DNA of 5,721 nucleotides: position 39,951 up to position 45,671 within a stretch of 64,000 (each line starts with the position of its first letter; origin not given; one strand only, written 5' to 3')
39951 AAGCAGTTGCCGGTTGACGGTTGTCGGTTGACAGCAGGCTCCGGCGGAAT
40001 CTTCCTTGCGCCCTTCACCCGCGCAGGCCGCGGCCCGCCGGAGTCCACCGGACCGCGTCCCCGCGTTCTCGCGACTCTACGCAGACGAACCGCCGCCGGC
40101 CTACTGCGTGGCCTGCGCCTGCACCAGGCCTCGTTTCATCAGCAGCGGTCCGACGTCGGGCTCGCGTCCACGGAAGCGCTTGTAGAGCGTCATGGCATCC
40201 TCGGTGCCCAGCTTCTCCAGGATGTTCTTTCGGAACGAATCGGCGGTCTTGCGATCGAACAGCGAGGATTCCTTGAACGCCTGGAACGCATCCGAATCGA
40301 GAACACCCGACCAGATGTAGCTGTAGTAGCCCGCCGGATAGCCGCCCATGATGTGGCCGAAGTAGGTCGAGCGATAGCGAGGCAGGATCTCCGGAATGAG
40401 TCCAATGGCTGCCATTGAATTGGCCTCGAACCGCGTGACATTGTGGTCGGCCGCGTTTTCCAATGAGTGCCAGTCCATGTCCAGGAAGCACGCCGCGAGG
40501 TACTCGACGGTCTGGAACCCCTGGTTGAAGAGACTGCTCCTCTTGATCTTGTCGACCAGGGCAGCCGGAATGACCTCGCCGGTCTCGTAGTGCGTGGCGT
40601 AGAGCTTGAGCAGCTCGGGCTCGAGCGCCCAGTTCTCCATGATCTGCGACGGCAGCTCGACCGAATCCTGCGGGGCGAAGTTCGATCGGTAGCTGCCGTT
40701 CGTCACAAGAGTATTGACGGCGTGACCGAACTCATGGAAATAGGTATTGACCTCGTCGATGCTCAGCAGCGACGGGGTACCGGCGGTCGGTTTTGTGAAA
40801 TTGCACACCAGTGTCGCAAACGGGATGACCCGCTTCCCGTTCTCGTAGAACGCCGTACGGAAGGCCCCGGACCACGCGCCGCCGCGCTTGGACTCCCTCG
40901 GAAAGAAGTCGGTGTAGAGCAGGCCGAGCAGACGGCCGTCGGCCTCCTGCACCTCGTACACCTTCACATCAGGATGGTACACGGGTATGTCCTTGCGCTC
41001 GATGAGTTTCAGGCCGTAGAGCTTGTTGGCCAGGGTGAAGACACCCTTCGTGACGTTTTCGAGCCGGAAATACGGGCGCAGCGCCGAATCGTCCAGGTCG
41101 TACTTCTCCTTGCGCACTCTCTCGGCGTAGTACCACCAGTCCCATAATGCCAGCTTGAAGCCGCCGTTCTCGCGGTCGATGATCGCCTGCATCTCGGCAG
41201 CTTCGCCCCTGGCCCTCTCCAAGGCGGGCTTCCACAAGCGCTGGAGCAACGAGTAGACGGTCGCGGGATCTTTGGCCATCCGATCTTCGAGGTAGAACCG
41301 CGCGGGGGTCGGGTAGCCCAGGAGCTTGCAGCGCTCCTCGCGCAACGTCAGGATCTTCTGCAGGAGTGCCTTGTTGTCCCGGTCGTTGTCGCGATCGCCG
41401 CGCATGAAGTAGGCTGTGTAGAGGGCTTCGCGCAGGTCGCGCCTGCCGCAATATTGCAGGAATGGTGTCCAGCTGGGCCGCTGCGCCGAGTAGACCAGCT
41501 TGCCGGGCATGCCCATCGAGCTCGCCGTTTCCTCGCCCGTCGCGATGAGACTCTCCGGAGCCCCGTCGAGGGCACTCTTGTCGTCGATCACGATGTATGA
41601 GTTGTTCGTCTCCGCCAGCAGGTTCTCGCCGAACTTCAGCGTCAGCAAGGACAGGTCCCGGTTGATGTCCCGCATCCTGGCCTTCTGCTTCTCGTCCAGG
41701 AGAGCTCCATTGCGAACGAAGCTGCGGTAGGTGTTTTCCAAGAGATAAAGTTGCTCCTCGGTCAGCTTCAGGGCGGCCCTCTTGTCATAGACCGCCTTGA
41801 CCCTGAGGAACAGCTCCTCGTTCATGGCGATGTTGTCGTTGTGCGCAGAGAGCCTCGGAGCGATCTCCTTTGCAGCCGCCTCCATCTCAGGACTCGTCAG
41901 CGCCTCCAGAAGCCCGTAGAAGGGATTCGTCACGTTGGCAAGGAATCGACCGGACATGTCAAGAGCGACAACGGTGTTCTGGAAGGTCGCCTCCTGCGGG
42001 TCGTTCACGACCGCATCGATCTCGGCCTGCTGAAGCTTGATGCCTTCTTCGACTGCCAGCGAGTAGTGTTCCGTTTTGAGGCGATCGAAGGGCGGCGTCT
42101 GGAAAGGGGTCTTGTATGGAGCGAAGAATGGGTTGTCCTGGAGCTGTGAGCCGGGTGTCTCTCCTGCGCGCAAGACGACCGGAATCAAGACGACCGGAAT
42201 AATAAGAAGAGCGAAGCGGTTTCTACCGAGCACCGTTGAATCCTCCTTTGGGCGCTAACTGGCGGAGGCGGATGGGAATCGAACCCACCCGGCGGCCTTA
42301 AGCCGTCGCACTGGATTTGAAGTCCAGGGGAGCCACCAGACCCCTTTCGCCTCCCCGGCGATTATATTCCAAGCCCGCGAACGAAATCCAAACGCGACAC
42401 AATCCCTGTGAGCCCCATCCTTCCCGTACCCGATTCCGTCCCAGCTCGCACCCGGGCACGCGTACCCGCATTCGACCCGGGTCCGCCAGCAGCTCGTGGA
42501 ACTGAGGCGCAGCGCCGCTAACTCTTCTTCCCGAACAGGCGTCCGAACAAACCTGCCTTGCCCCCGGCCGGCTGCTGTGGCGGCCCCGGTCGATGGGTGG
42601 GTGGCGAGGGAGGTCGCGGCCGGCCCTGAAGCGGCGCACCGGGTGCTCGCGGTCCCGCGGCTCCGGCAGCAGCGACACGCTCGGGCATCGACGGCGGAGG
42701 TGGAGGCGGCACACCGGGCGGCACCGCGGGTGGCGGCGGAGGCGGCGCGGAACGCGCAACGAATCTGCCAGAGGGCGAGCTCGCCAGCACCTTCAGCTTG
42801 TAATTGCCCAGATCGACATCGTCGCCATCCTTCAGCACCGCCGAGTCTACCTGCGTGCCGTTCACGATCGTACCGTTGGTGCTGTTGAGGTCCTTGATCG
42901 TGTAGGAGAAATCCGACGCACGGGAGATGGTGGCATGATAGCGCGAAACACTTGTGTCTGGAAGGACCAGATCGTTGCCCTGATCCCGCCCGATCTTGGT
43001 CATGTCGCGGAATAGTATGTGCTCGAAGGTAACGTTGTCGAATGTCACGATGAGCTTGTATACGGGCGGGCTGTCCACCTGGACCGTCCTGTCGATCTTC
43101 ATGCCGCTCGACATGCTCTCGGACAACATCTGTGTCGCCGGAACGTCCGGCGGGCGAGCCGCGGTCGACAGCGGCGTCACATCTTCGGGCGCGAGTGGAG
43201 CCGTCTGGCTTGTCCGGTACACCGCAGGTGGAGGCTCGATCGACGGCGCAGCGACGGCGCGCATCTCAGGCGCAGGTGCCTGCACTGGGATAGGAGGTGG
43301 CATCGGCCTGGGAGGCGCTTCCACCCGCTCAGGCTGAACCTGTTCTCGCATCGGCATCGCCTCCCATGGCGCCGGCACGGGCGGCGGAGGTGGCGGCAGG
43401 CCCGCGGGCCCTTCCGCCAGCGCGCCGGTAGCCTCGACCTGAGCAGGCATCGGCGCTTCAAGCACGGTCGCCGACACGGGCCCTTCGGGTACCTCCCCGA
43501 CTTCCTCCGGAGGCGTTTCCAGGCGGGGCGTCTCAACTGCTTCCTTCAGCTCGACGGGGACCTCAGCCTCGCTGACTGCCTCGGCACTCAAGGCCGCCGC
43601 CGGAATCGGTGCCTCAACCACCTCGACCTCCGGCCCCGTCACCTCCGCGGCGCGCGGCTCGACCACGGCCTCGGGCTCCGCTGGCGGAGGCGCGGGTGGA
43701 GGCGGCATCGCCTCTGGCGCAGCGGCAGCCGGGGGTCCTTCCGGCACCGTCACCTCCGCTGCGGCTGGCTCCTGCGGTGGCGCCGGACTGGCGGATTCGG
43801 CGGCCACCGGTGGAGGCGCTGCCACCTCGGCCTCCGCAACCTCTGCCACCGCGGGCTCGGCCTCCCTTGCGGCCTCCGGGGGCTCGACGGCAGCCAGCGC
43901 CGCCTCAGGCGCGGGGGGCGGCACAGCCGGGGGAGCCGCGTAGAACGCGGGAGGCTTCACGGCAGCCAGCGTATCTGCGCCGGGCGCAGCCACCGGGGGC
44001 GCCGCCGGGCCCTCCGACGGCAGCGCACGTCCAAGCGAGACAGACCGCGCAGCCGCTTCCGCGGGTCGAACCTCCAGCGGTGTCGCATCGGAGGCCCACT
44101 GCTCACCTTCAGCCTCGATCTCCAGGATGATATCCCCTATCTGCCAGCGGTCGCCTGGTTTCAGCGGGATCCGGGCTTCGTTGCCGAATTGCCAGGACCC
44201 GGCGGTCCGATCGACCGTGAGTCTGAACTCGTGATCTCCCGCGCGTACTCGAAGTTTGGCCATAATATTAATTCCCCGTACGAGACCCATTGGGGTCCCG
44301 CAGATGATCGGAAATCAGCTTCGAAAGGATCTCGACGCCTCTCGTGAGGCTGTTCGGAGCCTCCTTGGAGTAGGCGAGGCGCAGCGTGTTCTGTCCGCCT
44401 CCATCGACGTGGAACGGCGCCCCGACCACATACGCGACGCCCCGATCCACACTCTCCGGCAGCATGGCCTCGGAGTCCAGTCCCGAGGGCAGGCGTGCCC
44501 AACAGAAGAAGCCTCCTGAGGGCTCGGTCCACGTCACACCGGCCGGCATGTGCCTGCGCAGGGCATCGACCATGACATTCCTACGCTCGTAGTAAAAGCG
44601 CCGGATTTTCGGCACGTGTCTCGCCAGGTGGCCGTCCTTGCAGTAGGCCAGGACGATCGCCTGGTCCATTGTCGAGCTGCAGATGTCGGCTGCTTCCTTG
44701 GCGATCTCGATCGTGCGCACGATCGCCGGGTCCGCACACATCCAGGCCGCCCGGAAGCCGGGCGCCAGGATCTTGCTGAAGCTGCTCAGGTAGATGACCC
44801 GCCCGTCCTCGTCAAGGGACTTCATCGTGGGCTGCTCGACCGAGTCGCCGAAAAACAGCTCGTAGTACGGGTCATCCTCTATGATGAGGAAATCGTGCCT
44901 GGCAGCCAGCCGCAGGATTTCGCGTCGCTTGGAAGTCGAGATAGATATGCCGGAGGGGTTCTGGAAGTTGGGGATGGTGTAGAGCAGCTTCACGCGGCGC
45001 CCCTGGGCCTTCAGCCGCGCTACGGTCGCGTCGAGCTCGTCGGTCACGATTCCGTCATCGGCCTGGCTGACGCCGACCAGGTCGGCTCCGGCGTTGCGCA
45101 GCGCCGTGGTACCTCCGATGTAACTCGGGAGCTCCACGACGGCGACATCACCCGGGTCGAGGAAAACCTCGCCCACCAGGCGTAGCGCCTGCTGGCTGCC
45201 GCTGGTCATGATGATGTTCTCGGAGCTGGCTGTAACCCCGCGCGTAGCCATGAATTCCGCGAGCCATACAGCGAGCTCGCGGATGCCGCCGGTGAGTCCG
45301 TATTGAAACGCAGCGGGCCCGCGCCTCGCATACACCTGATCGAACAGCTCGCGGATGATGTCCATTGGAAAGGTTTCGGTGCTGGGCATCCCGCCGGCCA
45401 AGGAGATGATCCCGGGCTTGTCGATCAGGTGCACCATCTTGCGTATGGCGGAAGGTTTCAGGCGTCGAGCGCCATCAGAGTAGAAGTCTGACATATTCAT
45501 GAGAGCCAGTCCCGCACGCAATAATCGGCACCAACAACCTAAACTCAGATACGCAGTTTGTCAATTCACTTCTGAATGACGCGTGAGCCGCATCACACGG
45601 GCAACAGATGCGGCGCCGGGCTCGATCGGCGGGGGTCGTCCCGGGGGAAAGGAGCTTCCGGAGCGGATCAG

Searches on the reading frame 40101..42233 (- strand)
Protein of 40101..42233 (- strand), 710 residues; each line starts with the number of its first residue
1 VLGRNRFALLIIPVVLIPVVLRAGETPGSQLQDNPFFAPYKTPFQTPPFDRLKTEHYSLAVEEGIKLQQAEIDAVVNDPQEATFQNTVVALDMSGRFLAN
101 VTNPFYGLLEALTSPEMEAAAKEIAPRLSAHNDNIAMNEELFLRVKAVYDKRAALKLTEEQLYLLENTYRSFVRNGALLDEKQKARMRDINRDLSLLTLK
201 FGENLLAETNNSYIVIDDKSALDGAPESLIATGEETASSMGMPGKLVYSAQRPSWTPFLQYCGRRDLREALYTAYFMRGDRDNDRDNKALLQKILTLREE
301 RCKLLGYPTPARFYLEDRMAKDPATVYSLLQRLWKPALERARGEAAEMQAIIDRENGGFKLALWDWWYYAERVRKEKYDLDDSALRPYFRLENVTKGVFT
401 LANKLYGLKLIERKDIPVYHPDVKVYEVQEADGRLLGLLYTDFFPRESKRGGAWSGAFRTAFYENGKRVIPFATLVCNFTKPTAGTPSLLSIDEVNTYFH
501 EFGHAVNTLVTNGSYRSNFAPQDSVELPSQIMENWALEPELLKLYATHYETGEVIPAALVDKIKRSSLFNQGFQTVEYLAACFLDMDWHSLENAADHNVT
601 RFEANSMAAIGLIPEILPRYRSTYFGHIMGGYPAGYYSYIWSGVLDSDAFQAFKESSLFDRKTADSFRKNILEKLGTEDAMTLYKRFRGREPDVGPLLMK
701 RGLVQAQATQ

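Call 21: search_protein_families(library=pfam, proteins=[window:40101-42233:-], max_evalue=0.001)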
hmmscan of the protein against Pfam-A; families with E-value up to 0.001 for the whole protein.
window:40101-42233:- (710 aa): 1 family
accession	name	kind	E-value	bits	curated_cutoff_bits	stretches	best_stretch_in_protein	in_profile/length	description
PF01432.26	Peptidase_M3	-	3.9e-122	409.3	27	1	258-702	1-456/457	Peptidase family M3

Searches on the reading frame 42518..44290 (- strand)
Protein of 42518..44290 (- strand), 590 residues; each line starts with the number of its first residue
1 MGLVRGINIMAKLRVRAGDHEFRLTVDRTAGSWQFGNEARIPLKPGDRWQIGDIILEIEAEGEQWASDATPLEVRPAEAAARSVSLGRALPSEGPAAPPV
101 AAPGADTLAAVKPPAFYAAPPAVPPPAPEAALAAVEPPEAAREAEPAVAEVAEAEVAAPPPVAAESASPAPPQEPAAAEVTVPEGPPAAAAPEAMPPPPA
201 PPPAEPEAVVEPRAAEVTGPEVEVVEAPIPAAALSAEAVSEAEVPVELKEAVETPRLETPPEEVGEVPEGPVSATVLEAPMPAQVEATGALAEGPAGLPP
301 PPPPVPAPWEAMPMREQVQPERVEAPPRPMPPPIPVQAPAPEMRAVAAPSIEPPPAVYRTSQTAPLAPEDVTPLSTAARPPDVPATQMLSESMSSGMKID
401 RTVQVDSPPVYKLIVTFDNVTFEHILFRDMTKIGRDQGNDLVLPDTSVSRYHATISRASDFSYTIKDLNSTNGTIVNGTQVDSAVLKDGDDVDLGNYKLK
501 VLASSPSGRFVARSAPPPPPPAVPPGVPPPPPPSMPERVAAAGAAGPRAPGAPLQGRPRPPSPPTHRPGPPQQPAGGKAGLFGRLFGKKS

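Call 21: search_protein_families(library=pfam, proteins=[window:42518-44290:-], max_evalue=0.001)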
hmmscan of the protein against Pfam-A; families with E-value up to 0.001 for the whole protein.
window:42518-44290:- (590 aa): 2 families
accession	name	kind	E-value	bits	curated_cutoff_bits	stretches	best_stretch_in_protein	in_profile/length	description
PF00498.31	FHA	-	5.1e-21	75.3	20.7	1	431-495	1-67/67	FHA domain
PF16697.10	Yop-YscD_cpl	-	1.5e-14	54.5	33.2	1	425-501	13-90/94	Inner membrane component of T3SS, cytoplasmic domain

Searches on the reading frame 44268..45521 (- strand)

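Call 21: search_protein_families(library=pfam, proteins=[window:44268-45521:-], max_evalue=0.001)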
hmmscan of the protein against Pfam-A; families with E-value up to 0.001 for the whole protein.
window:44268-45521:- (417 aa): 2 families
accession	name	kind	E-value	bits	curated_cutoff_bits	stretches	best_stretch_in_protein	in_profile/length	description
PF00155.27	Aminotran_1_2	-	3.4e-35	122.3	19.7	1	39-388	4-350/361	Aminotransferase class I and II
PF12897.13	Asp_aminotransf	-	1.6e-12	47.5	27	1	129-340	129-345/421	Aspartate amino-transferase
